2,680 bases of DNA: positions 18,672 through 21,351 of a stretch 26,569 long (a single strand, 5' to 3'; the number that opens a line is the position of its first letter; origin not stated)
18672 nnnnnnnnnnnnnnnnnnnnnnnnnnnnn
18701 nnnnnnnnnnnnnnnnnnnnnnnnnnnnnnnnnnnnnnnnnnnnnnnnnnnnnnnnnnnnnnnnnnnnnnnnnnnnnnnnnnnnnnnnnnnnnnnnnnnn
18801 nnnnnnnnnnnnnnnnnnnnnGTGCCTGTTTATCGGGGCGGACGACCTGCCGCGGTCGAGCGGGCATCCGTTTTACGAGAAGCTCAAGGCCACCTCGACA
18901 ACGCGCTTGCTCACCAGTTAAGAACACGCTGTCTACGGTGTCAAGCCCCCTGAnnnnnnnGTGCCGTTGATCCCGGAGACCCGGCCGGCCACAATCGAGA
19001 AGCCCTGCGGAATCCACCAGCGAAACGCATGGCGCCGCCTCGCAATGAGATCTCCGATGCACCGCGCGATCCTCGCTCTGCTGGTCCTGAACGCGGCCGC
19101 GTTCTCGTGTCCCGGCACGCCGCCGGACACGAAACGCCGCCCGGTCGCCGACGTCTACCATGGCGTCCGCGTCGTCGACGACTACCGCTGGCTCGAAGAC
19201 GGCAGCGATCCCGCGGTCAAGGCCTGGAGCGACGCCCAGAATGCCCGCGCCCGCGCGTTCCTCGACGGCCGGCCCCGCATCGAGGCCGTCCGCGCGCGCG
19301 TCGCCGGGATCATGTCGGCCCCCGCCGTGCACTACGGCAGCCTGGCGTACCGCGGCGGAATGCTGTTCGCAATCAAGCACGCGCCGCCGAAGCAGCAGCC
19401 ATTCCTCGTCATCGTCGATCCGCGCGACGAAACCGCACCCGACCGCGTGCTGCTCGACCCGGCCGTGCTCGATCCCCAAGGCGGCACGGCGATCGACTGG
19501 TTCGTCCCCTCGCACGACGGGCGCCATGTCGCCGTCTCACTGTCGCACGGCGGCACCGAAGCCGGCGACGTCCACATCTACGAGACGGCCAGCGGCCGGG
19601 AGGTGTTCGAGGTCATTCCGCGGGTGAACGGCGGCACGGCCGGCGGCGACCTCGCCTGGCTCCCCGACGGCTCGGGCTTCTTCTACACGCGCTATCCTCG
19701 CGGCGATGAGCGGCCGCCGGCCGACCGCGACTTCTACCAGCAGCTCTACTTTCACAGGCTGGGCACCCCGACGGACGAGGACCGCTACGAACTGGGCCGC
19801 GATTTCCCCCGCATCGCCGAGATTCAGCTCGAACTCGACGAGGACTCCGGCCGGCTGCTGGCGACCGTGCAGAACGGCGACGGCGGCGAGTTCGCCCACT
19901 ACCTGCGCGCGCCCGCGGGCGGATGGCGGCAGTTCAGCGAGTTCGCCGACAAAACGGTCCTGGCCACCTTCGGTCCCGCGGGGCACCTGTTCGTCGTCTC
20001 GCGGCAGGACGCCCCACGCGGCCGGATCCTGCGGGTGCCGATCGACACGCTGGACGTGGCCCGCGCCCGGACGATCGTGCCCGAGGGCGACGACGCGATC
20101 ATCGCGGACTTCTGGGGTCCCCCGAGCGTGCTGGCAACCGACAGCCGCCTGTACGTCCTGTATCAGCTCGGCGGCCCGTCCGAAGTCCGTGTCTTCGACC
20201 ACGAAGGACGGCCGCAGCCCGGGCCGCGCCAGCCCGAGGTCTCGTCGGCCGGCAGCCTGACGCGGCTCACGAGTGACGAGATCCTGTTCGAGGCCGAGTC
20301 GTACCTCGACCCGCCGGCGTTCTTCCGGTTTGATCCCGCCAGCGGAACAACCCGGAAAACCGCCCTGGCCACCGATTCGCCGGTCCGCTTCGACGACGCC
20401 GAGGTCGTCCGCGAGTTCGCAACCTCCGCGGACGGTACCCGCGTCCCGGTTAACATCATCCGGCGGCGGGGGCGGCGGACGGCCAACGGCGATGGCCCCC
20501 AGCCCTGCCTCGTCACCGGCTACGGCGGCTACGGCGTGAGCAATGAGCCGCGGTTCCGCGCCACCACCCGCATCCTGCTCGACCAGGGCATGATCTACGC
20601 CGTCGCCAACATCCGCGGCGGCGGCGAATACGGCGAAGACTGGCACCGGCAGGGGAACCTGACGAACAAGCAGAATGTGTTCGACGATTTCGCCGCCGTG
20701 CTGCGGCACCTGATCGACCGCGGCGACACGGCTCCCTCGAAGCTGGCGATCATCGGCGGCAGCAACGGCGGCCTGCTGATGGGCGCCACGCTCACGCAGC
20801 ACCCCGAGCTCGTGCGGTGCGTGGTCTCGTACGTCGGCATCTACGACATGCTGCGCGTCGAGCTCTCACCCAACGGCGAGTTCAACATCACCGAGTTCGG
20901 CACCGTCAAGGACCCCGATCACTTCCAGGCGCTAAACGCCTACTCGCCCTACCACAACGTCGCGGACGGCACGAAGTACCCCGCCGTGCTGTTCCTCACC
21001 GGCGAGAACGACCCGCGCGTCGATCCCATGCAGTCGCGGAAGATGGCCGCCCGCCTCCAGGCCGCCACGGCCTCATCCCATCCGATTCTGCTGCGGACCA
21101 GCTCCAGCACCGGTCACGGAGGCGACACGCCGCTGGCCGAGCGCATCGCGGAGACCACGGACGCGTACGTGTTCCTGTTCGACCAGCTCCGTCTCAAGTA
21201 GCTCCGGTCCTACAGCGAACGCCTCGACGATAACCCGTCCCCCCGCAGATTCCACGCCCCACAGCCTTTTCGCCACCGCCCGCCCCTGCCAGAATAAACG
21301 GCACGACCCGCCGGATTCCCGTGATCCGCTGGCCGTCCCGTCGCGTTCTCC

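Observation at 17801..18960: Low-GC islet at the 3' side of tRNA-Pro carrying an orphan SUKH immunity-type gene and an IS5-like transposase stub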

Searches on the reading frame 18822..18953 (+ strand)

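Call 5: search_protein_families(library=pfam, proteins=[window:18822-18953:+], max_evalue=1)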
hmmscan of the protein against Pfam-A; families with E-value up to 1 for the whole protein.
window:18822-18953:+ (43 aa): 1 family
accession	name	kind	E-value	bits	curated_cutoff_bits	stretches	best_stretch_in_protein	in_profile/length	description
PF00641.23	Zn_ribbon_RanBP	-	0.068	12.9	27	1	34-43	18-27/30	Zn-finger in Ran binding protein and others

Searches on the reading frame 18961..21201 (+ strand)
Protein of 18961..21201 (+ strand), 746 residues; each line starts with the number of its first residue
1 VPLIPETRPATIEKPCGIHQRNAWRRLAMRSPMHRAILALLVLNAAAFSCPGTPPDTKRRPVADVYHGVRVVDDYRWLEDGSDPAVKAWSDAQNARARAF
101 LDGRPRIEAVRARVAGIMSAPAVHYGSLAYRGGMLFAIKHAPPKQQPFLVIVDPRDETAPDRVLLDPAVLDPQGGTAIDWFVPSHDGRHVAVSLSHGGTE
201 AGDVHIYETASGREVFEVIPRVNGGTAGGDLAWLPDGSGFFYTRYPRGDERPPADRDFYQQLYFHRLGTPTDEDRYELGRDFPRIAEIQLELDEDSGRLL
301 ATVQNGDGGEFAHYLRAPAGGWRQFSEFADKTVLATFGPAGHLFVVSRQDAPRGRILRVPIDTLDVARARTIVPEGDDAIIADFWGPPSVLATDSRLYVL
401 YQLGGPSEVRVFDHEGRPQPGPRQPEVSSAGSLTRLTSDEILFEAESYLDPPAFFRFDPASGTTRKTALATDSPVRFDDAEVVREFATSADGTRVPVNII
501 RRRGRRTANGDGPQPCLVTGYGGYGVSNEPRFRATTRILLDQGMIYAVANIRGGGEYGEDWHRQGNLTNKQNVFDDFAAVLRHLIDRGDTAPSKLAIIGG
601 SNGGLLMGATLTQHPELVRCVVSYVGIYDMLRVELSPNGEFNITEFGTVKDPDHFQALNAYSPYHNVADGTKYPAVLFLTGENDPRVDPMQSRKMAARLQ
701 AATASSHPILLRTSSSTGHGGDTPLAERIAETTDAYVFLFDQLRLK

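Call 5: search_protein_families(library=pfam, proteins=[window:18961-21201:+], max_evalue=1)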
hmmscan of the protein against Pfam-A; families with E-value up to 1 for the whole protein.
window:18961-21201:+ (746 aa): 12 families
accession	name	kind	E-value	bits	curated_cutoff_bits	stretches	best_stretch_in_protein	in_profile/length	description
PF02897.21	Peptidase_S9_N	-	9.7e-54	183.1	24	1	55-466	2-410/414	Prolyl oligopeptidase, N-terminal beta-propeller domain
PF00326.27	Peptidase_S9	-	1.7e-53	181.7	22.6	1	531-743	2-210/213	Prolyl oligopeptidase family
PF12146.15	Hydrolase_4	-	3.2e-06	27.1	27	1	531-622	19-105/239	Serine aminopeptidase, S33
PF02129.25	Peptidase_S15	-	7.4e-05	23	23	1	491-651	1-153/262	X-Pro dipeptidyl-peptidase (S15 family)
PF00561.26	Abhydrolase_1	-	0.0002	21.5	25.8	1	548-625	32-101/245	alpha/beta hydrolase fold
PF07859.19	Abhydrolase_3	-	0.0028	17.9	25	1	574-704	49-194/210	alpha/beta hydrolase fold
PF20434.5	BD-FAE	-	0.0076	16.2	26.8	1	591-699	87-215/215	BD-FAE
PF01738.24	DLH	-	0.021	14.8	21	1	565-704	67-174/217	Dienelactone hydrolase family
PF12867.12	DinB_2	-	0.027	15.4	24.8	1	263-325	46-110/128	DinB superfamily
PF08386.16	Abhydrolase_4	-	0.037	14.6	21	1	666-722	28-76/103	TAP-like protein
PF03959.19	FSH1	-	0.15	12.2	21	1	561-708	72-196/211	Serine hydrolase (FSH1)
PF07675.18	Cleaved_Adhesin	-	0.19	12.1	21.4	1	159-220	60-129/174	Cleaved Adhesin Domain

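Call 33: find_related_loci(query=window:19045-21201:+, collection=genome_contigs, flank=10000)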
Query window:19045-21201:+ (718 aa) in genome_contigs; peptide patterns used: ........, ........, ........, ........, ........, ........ (x = any residue, [..] = any of these).
600 stretches matched a pattern (row limit reached: there are more); 557 encode a relative of the query (tblastn E <= 1e-3); the best 80 are kept; 80 distinct loci.
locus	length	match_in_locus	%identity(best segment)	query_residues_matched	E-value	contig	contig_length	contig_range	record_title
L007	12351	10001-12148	65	1-718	0e+0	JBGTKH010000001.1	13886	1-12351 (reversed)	MAG: Pirellulaceae bacterium isolate JTS-RE308 k141_7300528, whole genome shotgun sequence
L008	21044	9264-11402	62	9-718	0e+0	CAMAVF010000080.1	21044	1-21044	MAG: Planctomicrobium piriforme isolate LH-05nov19-189 genome assembly, contig: LH-05nov19-C5281, whole genome shotgun s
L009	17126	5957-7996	63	33-715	0e+0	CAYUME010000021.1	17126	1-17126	MAG TPA_asm: uncultured Planctomycetia bacterium isolate SRP319275_co4_33 genome assembly, contig: NODE_1885_length_1712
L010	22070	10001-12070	62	26-715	0e+0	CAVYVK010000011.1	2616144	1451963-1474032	MAG: uncultured Planctomycetaceae bacterium isolate MFD03399.bin.2.103 genome assembly, contig: contig_4951, whole genom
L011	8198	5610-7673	61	26-715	0e+0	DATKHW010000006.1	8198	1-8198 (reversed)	MAG TPA_asm: Gemmataceae bacterium isolate SMAG_U14588 k141_2219230, whole genome shotgun sequence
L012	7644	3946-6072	59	3-715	0e+0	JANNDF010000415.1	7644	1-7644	MAG: Planctomycetia bacterium isolate OTE_78_concoct_33 OTE_78_k141_1499402, whole genome shotgun sequence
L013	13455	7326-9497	58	2-712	0e+0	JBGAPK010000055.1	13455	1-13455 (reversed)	MAG: Phycisphaerales bacterium isolate MAG_MBR_H10.26 MBRH10-26_opera_contig_14633, whole genome shotgun sequence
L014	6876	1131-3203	59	24-718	0e+0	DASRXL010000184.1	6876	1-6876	MAG TPA_asm: Phycisphaerales bacterium isolate SMAG_U12108 k141_54541, whole genome shotgun sequence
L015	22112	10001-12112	57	9-715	0e+0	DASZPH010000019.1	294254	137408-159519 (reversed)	MAG TPA_asm: Pirellulales bacterium isolate SMAG_U5966 k141_799631, whole genome shotgun sequence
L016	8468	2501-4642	58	1-715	0e+0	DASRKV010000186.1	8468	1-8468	MAG TPA_asm: Opitutaceae bacterium isolate SMAG_U10171 k141_326776, whole genome shotgun sequence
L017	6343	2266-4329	56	25-716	0e+0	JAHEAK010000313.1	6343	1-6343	MAG: Kofleriaceae bacterium isolate Ww100 NODE_35260_length_6343_cov_2.766474, whole genome shotgun sequence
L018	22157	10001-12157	54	2-718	0e+0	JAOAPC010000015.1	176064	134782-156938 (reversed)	MAG: Acidobacteriaceae bacterium isolate RYN_4 scaffold_1622456, whole genome shotgun sequence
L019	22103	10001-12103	56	9-718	0e+0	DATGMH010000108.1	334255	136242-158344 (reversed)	MAG TPA_asm: Bryobacteraceae bacterium isolate SMAG_U9907 k141_101896, whole genome shotgun sequence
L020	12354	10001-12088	57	9-715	0e+0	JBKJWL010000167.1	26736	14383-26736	MAG: Thermoanaerobaculia bacterium isolate swi_bin.135 k127_6725589, whole genome shotgun sequence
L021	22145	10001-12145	53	5-718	0e+0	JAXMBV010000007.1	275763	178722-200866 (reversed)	MAG: Planctomycetaceae bacterium isolate STL-PLA45 C4.2.fa-7, whole genome shotgun sequence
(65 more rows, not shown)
